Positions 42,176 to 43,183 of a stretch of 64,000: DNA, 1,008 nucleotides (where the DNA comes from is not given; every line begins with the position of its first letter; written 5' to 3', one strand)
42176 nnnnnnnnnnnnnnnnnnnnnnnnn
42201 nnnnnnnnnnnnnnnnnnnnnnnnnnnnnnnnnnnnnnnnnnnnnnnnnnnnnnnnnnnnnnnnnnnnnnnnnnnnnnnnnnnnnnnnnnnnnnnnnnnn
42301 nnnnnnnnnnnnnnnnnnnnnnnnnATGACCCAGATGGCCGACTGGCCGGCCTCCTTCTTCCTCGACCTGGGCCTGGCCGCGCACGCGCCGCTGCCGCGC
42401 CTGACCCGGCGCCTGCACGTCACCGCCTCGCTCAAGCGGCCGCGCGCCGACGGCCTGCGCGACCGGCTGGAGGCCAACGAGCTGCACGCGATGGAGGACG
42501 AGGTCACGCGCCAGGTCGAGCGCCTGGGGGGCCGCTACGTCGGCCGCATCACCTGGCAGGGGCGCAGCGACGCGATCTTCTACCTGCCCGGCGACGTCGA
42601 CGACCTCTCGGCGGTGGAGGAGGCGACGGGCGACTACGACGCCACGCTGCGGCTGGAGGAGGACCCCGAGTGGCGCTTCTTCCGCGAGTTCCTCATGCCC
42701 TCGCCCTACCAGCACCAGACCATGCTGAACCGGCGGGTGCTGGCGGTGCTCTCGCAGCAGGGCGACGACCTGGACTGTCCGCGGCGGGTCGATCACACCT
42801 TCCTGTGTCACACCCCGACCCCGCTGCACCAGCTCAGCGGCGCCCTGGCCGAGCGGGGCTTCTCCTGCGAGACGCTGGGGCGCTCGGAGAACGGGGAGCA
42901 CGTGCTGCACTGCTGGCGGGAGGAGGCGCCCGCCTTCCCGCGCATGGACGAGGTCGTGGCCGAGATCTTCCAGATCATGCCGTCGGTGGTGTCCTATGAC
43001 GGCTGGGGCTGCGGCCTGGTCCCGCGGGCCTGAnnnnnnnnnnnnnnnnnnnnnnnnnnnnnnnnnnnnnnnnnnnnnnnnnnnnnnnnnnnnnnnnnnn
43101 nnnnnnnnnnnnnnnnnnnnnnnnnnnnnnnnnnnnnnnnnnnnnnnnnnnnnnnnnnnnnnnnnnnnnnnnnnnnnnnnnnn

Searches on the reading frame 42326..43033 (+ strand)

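Call 89: search_protein_families(library=pfam, proteins=[window:42326-43033:+], max_evalue=0.01)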
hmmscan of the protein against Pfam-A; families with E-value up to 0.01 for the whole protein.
window:42326-43033:+ (235 aa): 2 families
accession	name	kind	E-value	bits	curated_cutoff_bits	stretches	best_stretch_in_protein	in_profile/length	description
PF05117.17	DUF695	-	4e-19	69.7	23.1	1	2-123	8-133/134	Family of unknown function (DUF695)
PF06877.16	RraB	-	3.1e-17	63.4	23.3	1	135-229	4-102/102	Regulator of ribonuclease activity B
